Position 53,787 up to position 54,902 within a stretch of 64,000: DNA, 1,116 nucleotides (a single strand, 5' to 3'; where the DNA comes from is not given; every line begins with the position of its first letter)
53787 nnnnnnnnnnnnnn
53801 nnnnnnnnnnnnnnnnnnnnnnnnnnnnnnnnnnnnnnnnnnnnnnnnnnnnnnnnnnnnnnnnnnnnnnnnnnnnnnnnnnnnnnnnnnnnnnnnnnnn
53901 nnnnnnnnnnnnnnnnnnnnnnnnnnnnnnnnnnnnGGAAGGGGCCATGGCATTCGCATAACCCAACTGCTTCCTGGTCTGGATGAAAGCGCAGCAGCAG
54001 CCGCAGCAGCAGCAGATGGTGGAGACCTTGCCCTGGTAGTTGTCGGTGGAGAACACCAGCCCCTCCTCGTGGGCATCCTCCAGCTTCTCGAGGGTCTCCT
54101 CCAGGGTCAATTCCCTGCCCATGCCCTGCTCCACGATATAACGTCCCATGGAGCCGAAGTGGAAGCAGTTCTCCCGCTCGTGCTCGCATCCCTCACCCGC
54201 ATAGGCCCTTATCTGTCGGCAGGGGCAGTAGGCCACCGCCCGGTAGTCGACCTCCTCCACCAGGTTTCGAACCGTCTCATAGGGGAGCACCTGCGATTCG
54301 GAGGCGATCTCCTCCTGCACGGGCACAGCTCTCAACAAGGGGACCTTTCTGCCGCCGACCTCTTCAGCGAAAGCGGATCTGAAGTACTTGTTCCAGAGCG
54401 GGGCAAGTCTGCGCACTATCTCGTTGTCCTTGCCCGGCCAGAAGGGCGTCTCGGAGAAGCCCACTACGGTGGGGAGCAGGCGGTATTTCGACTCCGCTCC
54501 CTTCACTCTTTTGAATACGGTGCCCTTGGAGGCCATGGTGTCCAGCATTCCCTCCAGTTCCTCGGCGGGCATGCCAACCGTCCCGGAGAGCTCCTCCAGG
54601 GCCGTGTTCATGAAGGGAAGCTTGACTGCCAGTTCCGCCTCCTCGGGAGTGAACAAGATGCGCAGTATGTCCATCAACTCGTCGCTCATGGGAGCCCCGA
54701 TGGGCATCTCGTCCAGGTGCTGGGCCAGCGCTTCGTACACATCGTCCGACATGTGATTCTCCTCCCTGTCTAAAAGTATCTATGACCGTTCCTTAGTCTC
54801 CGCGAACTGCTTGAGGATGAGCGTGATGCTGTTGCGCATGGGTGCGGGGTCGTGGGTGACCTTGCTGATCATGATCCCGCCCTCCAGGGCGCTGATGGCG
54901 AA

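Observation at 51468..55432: TetR-controlled operon of three tandem paralogous Cys-rich Fe-S proteins plus an NMO-family flavoenzyme: candidate uncharacterized redox system.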

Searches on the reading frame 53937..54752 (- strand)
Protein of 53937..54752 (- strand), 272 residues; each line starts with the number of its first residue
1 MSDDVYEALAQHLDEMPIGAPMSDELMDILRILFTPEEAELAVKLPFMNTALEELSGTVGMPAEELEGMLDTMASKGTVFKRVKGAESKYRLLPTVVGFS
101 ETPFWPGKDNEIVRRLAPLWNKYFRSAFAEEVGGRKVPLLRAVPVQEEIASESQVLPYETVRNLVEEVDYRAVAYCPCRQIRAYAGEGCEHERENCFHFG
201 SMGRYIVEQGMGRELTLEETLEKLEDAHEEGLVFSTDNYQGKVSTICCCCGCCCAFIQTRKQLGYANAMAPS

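Call 7: find_homologous_proteins(query=window:53937-54752:-, max_evalue=0.001)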
Query window:53937-54752:- (272 aa): 558 proteins with E <= 0.001 among 1608 candidates; the best 120 are listed.
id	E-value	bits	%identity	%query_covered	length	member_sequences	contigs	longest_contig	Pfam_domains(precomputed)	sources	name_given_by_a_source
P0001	3.6e-182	622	100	100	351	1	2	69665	PF14697.12,PF12837.13,PF00037.33,PF12838.13,PF25160.2,PF13237.12,PF13187.12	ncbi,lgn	-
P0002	3.2e-157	540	85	100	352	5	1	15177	PF14697.12,PF12837.13,PF00037.33,PF12838.13,PF25160.2,PF13237.12,PF13187.12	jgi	jgi:electron transport complex protein RnfB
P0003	1.4e-154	531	83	100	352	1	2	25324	PF14697.12,PF12837.13,PF00037.33,PF12838.13,PF25160.2,PF13237.12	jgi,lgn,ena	jgi:ferredoxin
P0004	4.3e-154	530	83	100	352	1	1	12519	PF14697.12,PF12797.13,PF12837.13,PF00037.33,PF12838.13,PF13237.12,PF13187.12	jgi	-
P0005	1.4e-150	518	79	100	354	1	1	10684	PF14697.12,PF12837.13,PF00037.33,PF12838.13,PF25160.2,PF13237.12,PF13187.12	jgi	jgi:ferredoxin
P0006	6.9e-150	516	79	100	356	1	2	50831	PF14697.12,PF12837.13,PF00037.33,PF12838.13,PF13237.12,PF13187.12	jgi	jgi:electron transport complex protein RnfB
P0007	1.2e-148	512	80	100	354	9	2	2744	PF14697.12,PF12837.13,PF00037.33,PF13237.12,PF13187.12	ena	-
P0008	4.6e-148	510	80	100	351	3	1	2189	PF14697.12,PF12797.13,PF12837.13,PF00037.33,PF12838.13,PF25160.2,PF13237.12,PF13187.12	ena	-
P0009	4.5e-147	507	79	100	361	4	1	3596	PF14697.12,PF12837.13,PF00037.33,PF12838.13,PF13237.12,PF13187.12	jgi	jgi:Na+-translocating ferredoxin:NAD+ oxidoreductase subunit B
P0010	4.8e-147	507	79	100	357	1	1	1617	PF14697.12,PF12837.13,PF00037.33,PF12838.13,PF13237.12,PF13187.12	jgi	jgi:ferredoxin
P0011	5.4e-147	506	80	100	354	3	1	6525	PF14697.12,PF12797.13,PF12837.13,PF00037.33,PF12838.13,PF25160.2,PF13237.12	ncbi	-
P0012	6.1e-147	506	80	100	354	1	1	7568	PF14697.12,PF12837.13,PF00037.33,PF12838.13,PF25160.2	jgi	jgi:electron transport complex protein RnfB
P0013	6.5e-147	506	79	100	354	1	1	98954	PF14697.12,PF12837.13,PF00037.33,PF12838.13,PF13237.12,PF13187.12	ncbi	ncbi:MAG: 4Fe-4S binding protein [Actinomycetota bacterium]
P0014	3.1e-146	504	78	100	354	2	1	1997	PF14697.12,PF12837.13,PF00037.33,PF12838.13,PF25160.2,PF13237.12,PF13187.12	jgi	-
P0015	3.9e-146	503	78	100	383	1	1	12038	PF14697.12,PF12837.13,PF00037.33,PF12838.13,PF13237.12,PF13187.12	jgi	jgi:Na+-translocating ferredoxin:NAD+ oxidoreductase subunit B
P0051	3.3e-103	363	54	100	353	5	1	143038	PF14697.12,PF12837.13,PF00037.33,PF13237.12,PF13187.12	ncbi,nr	ncbi:MAG: 4Fe-4S binding protein [Actinomycetota bacterium]|nr:4Fe-4S binding protein [Actinomycetot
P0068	6.0e-89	316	52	96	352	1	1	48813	PF14697.12,PF12837.13,PF00037.33,PF12838.13,PF25160.2,PF13237.12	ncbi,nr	ncbi:MAG: 4Fe-4S binding protein [Desulfobacterales bacterium]|nr:4Fe-4S binding protein [Desulfobac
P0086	8.1e-88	312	50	99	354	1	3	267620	PF14697.12,PF12837.13,PF00037.33,PF12838.13,PF13237.12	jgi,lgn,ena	-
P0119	3.4e-86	307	52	99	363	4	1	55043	PF14697.12,PF12797.13,PF12837.13,PF00037.33,PF12838.13,PF25160.2,PF13237.12,PF13187.12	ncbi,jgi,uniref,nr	ncbi:MAG: (4Fe-4S)-binding protein [Candidatus Abyssobacteria bacterium SURF_5]|uniref:(4Fe-4S)-bind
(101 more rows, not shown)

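Call 8: find_encoding_contigs(protein=P0001, flank=10000, max_places=3)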
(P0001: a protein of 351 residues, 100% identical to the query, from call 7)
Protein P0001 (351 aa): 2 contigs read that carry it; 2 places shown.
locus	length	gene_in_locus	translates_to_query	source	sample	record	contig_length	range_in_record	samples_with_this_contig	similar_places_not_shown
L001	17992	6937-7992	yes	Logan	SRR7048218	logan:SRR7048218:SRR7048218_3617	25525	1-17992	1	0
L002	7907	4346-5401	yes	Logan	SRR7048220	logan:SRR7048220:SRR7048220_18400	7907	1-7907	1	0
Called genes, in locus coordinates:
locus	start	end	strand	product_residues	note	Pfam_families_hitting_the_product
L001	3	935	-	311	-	?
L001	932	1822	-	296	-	PF03928:HbpS-like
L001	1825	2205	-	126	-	PF07892:DUF1667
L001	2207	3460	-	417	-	PF00070:Pyr_redox (faint), PF00890:FAD_binding_2, PF01266:DAO (weak), PF03486:HI0933_like (weak), PF07992:Pyr_redox_2, PF12831:FAD_oxidored, PF13450:NAD_binding_8, PF13738:Pyr_redox_3 (weak)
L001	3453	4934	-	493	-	PF00070:Pyr_redox (faint), PF01266:DAO, PF01494:FAD_binding_3 (faint), PF03486:HI0933_like (faint), PF07992:Pyr_redox_2 (faint), PF13450:NAD_binding_8 (weak), PF13738:Pyr_redox_3 (weak), PF04324:Fer2_BFD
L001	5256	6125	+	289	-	PF00106:adh_short, PF08659:KR, PF13561:adh_short_C2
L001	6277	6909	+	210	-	PF00440:TetR_N, PF16925:TetR_C_13, PF21993:TetR_C_13_2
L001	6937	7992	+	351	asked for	PF12837:Fer4_6 (weak), PF13237:Fer4_10, PF00037:Fer4, PF12838:Fer4_7, PF13187:Fer4_9 (weak), PF14697:Fer4_21, PF25160:LdpA_Fe-S-bd (weak)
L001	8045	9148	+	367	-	PF12797:Fer4_2 (faint), PF13237:Fer4_10, PF12838:Fer4_7 (weak), PF13187:Fer4_9, PF14697:Fer4_21, PF25160:LdpA_Fe-S-bd (weak), PF00037:Fer4 (weak), PF12837:Fer4_6 (weak), +1 more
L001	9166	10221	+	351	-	PF13237:Fer4_10 (faint), PF12797:Fer4_2 (faint), PF14697:Fer4_21, PF13187:Fer4_9 (weak), PF12838:Fer4_7 (weak), PF25160:LdpA_Fe-S-bd (weak), PF00037:Fer4, PF12837:Fer4_6 (weak)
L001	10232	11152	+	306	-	PF03060:NMO, PF01070:FMN_dh, PF03060:NMO, PF00478:IMPDH (weak)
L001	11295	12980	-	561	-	PF00501:AMP-binding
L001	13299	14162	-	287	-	PF00892:EamA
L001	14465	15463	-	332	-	PF00795:CN_hydrolase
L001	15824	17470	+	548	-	PF01565:FAD_binding_4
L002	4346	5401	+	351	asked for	PF12837:Fer4_6 (weak), PF13237:Fer4_10, PF00037:Fer4, PF12838:Fer4_7, PF13187:Fer4_9 (weak), PF14697:Fer4_21, PF25160:LdpA_Fe-S-bd (weak)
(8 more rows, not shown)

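Call 14: find_encoding_contigs(protein=P0013, flank=8000, max_places=2)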
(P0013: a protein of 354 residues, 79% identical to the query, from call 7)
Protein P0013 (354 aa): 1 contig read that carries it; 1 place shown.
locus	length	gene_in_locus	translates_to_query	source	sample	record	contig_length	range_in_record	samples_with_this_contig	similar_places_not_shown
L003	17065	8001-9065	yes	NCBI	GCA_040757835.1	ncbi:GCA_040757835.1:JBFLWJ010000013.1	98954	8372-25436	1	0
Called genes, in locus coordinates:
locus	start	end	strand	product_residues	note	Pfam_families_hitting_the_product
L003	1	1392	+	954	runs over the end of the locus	PF01663:Phosphodiest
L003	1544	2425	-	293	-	PF03928:HbpS-like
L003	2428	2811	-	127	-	PF07892:DUF1667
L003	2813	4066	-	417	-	PF00070:Pyr_redox (faint), PF00890:FAD_binding_2, PF01266:DAO (faint), PF03486:HI0933_like (weak), PF07992:Pyr_redox_2, PF12831:FAD_oxidored, PF13450:NAD_binding_8, PF13738:Pyr_redox_3 (weak)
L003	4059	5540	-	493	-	PF00070:Pyr_redox (faint), PF01266:DAO, PF01494:FAD_binding_3 (faint), PF03486:HI0933_like (faint), PF07992:Pyr_redox_2 (faint), PF13450:NAD_binding_8 (weak), PF13738:Pyr_redox_3 (faint), PF04324:Fer2_BFD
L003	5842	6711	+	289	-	PF00106:adh_short, PF08659:KR, PF13561:adh_short_C2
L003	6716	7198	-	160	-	PF00719:Pyrophosphatase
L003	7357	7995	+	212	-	PF00440:TetR_N, PF16925:TetR_C_13, PF21993:TetR_C_13_2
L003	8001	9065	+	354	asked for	PF00037:Fer4 (weak), PF12837:Fer4_6 (weak), PF13237:Fer4_10 (weak), PF14697:Fer4_21, PF12838:Fer4_7 (weak), PF13187:Fer4_9 (weak)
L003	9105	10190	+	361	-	PF12797:Fer4_2 (faint), PF13237:Fer4_10, PF12838:Fer4_7 (weak), PF13187:Fer4_9 (weak), PF14697:Fer4_21 (weak), PF00037:Fer4 (weak), PF12837:Fer4_6 (weak)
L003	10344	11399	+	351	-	PF13237:Fer4_10 (faint), PF14697:Fer4_21, PF13187:Fer4_9 (weak), PF12797:Fer4_2 (weak), PF12838:Fer4_7 (weak), PF00037:Fer4 (weak), PF12837:Fer4_6 (weak)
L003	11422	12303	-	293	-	PF00561:Abhydrolase_1, PF12146:Hydrolase_4 (faint), PF12697:Abhydrolase_6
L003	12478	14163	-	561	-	PF00501:AMP-binding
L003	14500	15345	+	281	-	PF00106:adh_short, PF08659:KR, PF13561:adh_short_C2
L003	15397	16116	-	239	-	PF02596:DUF169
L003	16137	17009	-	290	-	PF04909:Amidohydro_2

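Call 15: find_encoding_contigs(protein=P0051, flank=8000, max_places=2)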
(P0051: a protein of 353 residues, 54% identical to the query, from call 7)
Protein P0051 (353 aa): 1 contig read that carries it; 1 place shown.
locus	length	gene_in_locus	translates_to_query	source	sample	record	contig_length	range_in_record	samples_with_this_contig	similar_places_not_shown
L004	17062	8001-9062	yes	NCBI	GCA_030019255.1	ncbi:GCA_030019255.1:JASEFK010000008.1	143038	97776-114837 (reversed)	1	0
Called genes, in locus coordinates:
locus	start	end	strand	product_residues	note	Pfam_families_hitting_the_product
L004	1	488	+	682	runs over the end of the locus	PF13188:PAS_8 (faint), PF08448:PAS_4 (faint), PF00989:PAS, PF13426:PAS_9, PF13185:GAF_2 (weak), PF01590:GAF, PF00512:HisKA, PF02518:HATPase_c, +1 more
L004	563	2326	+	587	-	PF14417:MEDS, PF00989:PAS, PF08448:PAS_4, PF13426:PAS_9, PF08447:PAS_3, PF00512:HisKA (weak), PF02518:HATPase_c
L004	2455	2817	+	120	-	PF00072:Response_reg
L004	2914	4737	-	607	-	PF00890:FAD_binding_2 (faint), PF01134:GIDA (faint), PF01494:FAD_binding_3 (faint), PF01946:Thi4 (faint), PF03486:HI0933_like (faint), PF12831:FAD_oxidored, PF13450:NAD_binding_8 (weak), PF01266:DAO, +3 more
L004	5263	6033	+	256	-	PF27246:MJ1433_N, PF27232:MJ1433_C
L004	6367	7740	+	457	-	PF04055:Radical_SAM, PF12836:HHH_3 (weak)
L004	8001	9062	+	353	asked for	PF12837:Fer4_6 (weak), PF13187:Fer4_9, PF13237:Fer4_10, PF00037:Fer4 (weak), PF14697:Fer4_21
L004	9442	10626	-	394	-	PF04055:Radical_SAM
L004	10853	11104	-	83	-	-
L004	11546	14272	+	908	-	PF00989:PAS, PF08448:PAS_4, PF13426:PAS_9, PF08447:PAS_3, PF13185:GAF_2, PF00989:PAS, PF08447:PAS_3, PF08448:PAS_4, +10 more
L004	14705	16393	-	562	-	PF13205:Big_5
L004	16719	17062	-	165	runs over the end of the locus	-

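Call 16: find_encoding_contigs(protein=P0086, flank=8000, max_places=2)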
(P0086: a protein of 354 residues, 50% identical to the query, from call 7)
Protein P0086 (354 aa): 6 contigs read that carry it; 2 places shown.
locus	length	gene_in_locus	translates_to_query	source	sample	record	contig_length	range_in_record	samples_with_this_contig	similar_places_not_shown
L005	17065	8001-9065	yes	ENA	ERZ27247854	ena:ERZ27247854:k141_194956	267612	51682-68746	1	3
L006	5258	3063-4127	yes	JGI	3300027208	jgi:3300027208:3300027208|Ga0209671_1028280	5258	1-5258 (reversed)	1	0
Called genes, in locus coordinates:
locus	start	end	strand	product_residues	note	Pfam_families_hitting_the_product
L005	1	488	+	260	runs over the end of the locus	PF02596:DUF169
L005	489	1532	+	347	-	PF01208:URO-D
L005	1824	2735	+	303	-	PF02574:S-methyl_trans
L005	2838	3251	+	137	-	PF22381:Staph_reg_Sar_Rot (weak), PF12802:MarR_2, PF01047:MarR, PF13463:HTH_27 (weak)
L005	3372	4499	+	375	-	PF13484:Fer4_16 (faint), PF13237:Fer4_10, PF14697:Fer4_21 (weak), PF12838:Fer4_7, PF13187:Fer4_9, PF00037:Fer4, PF12797:Fer4_2 (weak)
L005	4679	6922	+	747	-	PF04879:Molybdop_Fe4S4, PF00384:Molybdopterin, PF01568:Molydop_binding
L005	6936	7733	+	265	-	-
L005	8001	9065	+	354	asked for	PF12837:Fer4_6 (faint), PF00037:Fer4, PF13237:Fer4_10 (weak), PF14697:Fer4_21 (weak), PF12838:Fer4_7 (weak)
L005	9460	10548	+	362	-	PF00037:Fer4 (faint), PF12797:Fer4_2 (faint), PF12837:Fer4_6 (faint), PF13237:Fer4_10 (weak), PF14697:Fer4_21, PF12838:Fer4_7 (weak)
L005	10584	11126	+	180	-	PF13279:4HBT_2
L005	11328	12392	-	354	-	PF01817:CM_2, PF00800:PDT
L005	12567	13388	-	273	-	PF00793:DAHP_synth_1, PF03102:NeuB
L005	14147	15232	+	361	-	PF00793:DAHP_synth_1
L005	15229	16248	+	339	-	PF01761:DHQ_synthase, PF24621:DHQS_C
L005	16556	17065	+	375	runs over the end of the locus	PF01817:CM_2, PF08501:Shikimate_dh_N, PF01488:Shikimate_DH (weak), PF18317:SDH_C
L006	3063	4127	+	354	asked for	PF12837:Fer4_6 (faint), PF00037:Fer4, PF13237:Fer4_10 (weak), PF14697:Fer4_21 (weak), PF12838:Fer4_7 (weak)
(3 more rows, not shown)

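Call 18: search_protein_representatives(protein=window:53937-54752:-)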
Query: 272 residues. Proteins with E-value up to 0.001 (for the whole library): 2501; up to 1e-10: 1199; up to 1e-30: 182. The best 150 are listed.
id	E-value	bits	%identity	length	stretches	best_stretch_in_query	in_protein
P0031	2.6e-136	469.6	74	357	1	1-272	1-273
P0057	2.8e-91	322.0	53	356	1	1-270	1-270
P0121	1.1e-78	280.7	47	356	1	3-272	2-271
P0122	1.2e-76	274.0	47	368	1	4-271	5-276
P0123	2.1e-67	243.7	41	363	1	3-270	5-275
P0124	1.0e-64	234.9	40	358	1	3-271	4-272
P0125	3.7e-60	220.0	49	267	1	1-222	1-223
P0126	7.9e-60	218.9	41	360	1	4-271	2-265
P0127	4.9e-59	216.3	40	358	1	5-267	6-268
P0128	3.7e-55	203.6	36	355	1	2-270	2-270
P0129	1.1e-53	198.7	40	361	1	1-270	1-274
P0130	3.8e-52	193.7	38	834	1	2-266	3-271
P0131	1.6e-51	191.7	36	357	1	2-270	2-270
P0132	7.0e-51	189.5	37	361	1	4-270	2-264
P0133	9.8e-50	185.8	38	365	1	5-265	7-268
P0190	2.8e-38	148.2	34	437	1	4-269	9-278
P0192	6.8e-38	146.9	30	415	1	6-266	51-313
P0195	1.7e-37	145.6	33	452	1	6-270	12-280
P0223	5.6e-35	137.4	32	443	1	5-269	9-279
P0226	8.3e-35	136.8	31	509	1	3-259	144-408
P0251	2.8e-33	131.8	32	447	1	1-265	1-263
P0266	1.8e-32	129.2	36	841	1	4-242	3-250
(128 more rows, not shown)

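Call 19: search_protein_families(library=pfam, proteins=[P0130, P0266, P0226, P0195, P0251, P0190, P0223, P0192], max_evalue=0.001)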
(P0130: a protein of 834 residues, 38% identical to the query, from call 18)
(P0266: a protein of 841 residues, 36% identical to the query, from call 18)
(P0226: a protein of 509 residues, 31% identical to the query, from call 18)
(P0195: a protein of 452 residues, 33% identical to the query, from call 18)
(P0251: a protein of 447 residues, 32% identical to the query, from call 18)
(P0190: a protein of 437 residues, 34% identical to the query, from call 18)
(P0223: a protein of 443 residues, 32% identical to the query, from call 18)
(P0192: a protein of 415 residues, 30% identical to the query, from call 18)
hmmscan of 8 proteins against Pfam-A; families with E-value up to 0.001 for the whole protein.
P0130 (834 aa): 11 families
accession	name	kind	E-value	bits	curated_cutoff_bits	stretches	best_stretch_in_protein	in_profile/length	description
PF07992.20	Pyr_redox_2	-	1.8e-25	90.4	26.1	1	412-702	2-291/291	Pyridine nucleotide-disulphide oxidoreductase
PF14691.11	Fer4_20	-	6.2e-23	81.2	25.8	1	318-397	29-111/113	Dihydroprymidine dehydrogenase domain II, 4Fe-4S cluster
PF13738.12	Pyr_redox_3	-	7.6e-11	42.2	30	1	498-686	127-305/305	Pyridine nucleotide-disulphide oxidoreductase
PF00070.33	Pyr_redox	-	9e-09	36.2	22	1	542-616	1-79/82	Pyridine nucleotide-disulphide oxidoreductase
PF13450.12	NAD_binding_8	-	3.6e-08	34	21.9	1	415-449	1-35/68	NAD(P)-binding Rossmann-like domain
PF01266.30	DAO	-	5.7e-07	29.8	27.9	1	413-447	2-37/353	FAD dependent oxidoreductase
PF00037.32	Fer4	-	1e-05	25.6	21.1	1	786-807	3-24/24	4Fe-4S binding domain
PF12797.12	Fer4_2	-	0.0002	21.6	24.5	1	785-802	4-21/22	4Fe-4S binding domain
PF12838.12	Fer4_7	-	0.00032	21.5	27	1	790-816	1-27/52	4Fe-4S dicluster domain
PF14697.11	Fer4_21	-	0.00032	21.2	35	1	775-807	25-58/59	4Fe-4S dicluster domain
PF13241.12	NAD_binding_7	-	0.00087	20.3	22.1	0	540-574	7-40/104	Putative NAD(P)-binding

P0266 (841 aa): 2 families
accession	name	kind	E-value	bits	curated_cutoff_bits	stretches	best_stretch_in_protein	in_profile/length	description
PF04055.27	Radical_SAM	-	9.5e-26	91.4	29.5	1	573-737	2-165/166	Radical SAM superfamily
PF02310.24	B12-binding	-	1.1e-18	67.7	32.1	1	399-509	13-120/121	B12 binding domain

P0226 (509 aa): 14 families
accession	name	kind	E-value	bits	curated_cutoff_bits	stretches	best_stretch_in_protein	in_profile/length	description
PF12837.12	Fer4_6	-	2.2e-13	49.9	25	2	454-477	1-24/24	4Fe-4S binding domain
PF00037.32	Fer4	-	1.4e-12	47.3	21.1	2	455-477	1-23/24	4Fe-4S binding domain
PF12838.12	Fer4_7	-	5.2e-10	40.1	27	2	432-476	1-52/52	4Fe-4S dicluster domain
PF14697.11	Fer4_21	-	7.4e-09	36.1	35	1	429-479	4-59/59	4Fe-4S dicluster domain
PF13237.11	Fer4_10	-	3.5e-08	33.7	25.5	1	429-473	5-53/53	4Fe-4S dicluster domain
PF10604.15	Polyketide_cyc2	-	7.4e-08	33.2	27.4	1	2-135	2-140/142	Polyketide cyclase / dehydrase and lipid transport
PF13187.11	Fer4_9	-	8.2e-08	32.6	27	1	432-477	1-52/52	4Fe-4S dicluster domain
PF12797.12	Fer4_2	-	1.8e-06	28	24.5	2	455-474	3-22/22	4Fe-4S binding domain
PF08327.17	AHSA1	-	9.4e-06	26.3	22.1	1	12-134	2-122/125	Activator of Hsp90 ATPase homolog 1-like protein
PF13484.11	Fer4_16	-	0.00019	22.6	30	0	461-482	1-21/66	4Fe-4S double cluster binding domain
PF25160.1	LdpA_Fe-S-bd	-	0.0002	21.5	27.6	0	456-480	22-46/49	LdpA Fe-S cluster-binding domain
PF13459.11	Fer4_15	-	0.0003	21.9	22.4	0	456-474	2-20/66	4Fe-4S single cluster domain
PF13183.11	Fer4_8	-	0.00069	20.5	27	0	460-476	3-19/68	4Fe-4S dicluster domain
PF13370.11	Fer4_13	-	0.00077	20.5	24.5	0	429-444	2-17/58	4Fe-4S single cluster domain of Ferredoxin I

P0195 (452 aa): 7 families
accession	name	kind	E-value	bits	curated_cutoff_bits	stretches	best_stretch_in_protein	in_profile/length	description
PF12837.12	Fer4_6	-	1.6e-10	40.8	25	1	286-308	2-24/24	4Fe-4S binding domain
PF12838.12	Fer4_7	-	2.9e-09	37.7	27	1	292-343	1-51/52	4Fe-4S dicluster domain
PF00037.32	Fer4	-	8.1e-07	29.1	21.1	1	288-309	3-24/24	4Fe-4S binding domain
PF13237.11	Fer4_10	-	1.7e-05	25.1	25.5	1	288-340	4-52/53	4Fe-4S dicluster domain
PF13187.11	Fer4_9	-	3.4e-05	24.2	27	1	292-343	1-50/52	4Fe-4S dicluster domain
PF12797.12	Fer4_2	-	0.00018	21.7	24.5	1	284-305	1-22/22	4Fe-4S binding domain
PF25160.1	LdpA_Fe-S-bd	-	0.00031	20.9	27.6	1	286-309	21-44/49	LdpA Fe-S cluster-binding domain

P0251 (447 aa): 9 families
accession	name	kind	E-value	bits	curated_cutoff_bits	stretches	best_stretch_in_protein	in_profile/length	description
PF00037.32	Fer4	-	2.6e-13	49.6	21.1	2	304-325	2-23/24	4Fe-4S binding domain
PF12837.12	Fer4_6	-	2.4e-12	46.6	25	2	303-324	2-23/24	4Fe-4S binding domain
PF13237.11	Fer4_10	-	2e-08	34.5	25.5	1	275-321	3-53/53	4Fe-4S dicluster domain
PF12797.12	Fer4_2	-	9.9e-08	31.9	24.5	2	302-322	2-22/22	4Fe-4S binding domain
PF12838.12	Fer4_7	-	1.3e-07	32.4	27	1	280-324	1-52/52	4Fe-4S dicluster domain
PF14697.11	Fer4_21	-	3e-07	30.9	35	1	275-326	2-58/59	4Fe-4S dicluster domain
PF13187.11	Fer4_9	-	6e-07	29.8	27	1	280-325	1-52/52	4Fe-4S dicluster domain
PF07238.19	PilZ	-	0.00015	22.5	22.5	1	359-438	1-85/102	PilZ domain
PF13484.11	Fer4_16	-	0.00041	21.5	30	1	309-337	1-28/66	4Fe-4S double cluster binding domain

P0190 (437 aa): 8 families
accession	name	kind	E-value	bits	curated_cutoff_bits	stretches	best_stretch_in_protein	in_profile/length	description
PF12837.12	Fer4_6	-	8.1e-11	41.8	25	2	325-347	2-24/24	4Fe-4S binding domain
PF00037.32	Fer4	-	5.2e-09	36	21.1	2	287-307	3-23/24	4Fe-4S binding domain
PF12838.12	Fer4_7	-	1.4e-08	35.5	27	1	291-346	1-52/52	4Fe-4S dicluster domain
PF14697.11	Fer4_21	-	6.7e-07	29.8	35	0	325-349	1-28/59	4Fe-4S dicluster domain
PF13187.11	Fer4_9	-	2.5e-06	27.9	27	1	291-346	1-51/52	4Fe-4S dicluster domain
PF13237.11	Fer4_10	-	6.9e-05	23.1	25.5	1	288-342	5-52/53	4Fe-4S dicluster domain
PF12797.12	Fer4_2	-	0.00015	22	24.5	0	326-343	4-21/22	4Fe-4S binding domain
PF13183.11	Fer4_8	-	0.0005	21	27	1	289-345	2-67/68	4Fe-4S dicluster domain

P0223 (443 aa): 12 families
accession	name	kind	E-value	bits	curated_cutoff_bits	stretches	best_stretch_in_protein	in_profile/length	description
PF00037.32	Fer4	-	3.9e-11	42.7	21.1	2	287-308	2-23/24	4Fe-4S binding domain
PF12837.12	Fer4_6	-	1.1e-10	41.3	25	1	285-308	1-24/24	4Fe-4S binding domain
PF12838.12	Fer4_7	-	3.7e-09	37.3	27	1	292-353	1-52/52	4Fe-4S dicluster domain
PF13237.11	Fer4_10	-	1.2e-06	28.8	25.5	1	287-313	3-31/53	4Fe-4S dicluster domain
PF14697.11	Fer4_21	-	8.1e-06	26.3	35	0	257-309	11-58/59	4Fe-4S dicluster domain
PF01978.25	TrmB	-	1.1e-05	25.7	25.6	1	53-100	22-66/68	Sugar-specific transcriptional regulator TrmB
PF13484.11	Fer4_16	-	2.8e-05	25.3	30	1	292-349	1-63/66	4Fe-4S double cluster binding domain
PF13187.11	Fer4_9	-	3.6e-05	24.1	27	1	292-353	1-51/52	4Fe-4S dicluster domain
PF25160.1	LdpA_Fe-S-bd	-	0.00011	22.3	27.6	1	286-310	21-45/49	LdpA Fe-S cluster-binding domain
PF12797.12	Fer4_2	-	0.00012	22.3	24.5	1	287-305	4-22/22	4Fe-4S binding domain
PF13534.11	Fer4_17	-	0.00048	21.1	22.2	1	292-352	1-59/61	4Fe-4S dicluster domain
PF13183.11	Fer4_8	-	0.00093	20.1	27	1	291-352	3-67/68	4Fe-4S dicluster domain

P0192 (415 aa): 9 families
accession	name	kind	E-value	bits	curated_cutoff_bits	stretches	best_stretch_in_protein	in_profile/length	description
PF00037.32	Fer4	-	7.1e-11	41.9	21.1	2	356-375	5-24/24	4Fe-4S binding domain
PF13237.11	Fer4_10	-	6.1e-09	36.1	25.5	2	324-370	4-53/53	4Fe-4S dicluster domain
PF12838.12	Fer4_7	-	1.2e-08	35.7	27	1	328-372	1-51/52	4Fe-4S dicluster domain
PF14697.11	Fer4_21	-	9.7e-08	32.5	35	1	326-375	5-58/59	4Fe-4S dicluster domain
PF13187.11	Fer4_9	-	4.5e-06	27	27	1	328-372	1-50/52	4Fe-4S dicluster domain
PF25160.1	LdpA_Fe-S-bd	-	4.3e-05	23.6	27.6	1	335-377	9-46/49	LdpA Fe-S cluster-binding domain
PF12797.12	Fer4_2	-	8.5e-05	22.7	24.5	1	354-371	5-22/22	4Fe-4S binding domain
PF12837.12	Fer4_6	-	0.0004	20.6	25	1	353-374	3-24/24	4Fe-4S binding domain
PF13484.11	Fer4_16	-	0.00071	20.7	30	0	358-383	1-27/66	4Fe-4S double cluster binding domain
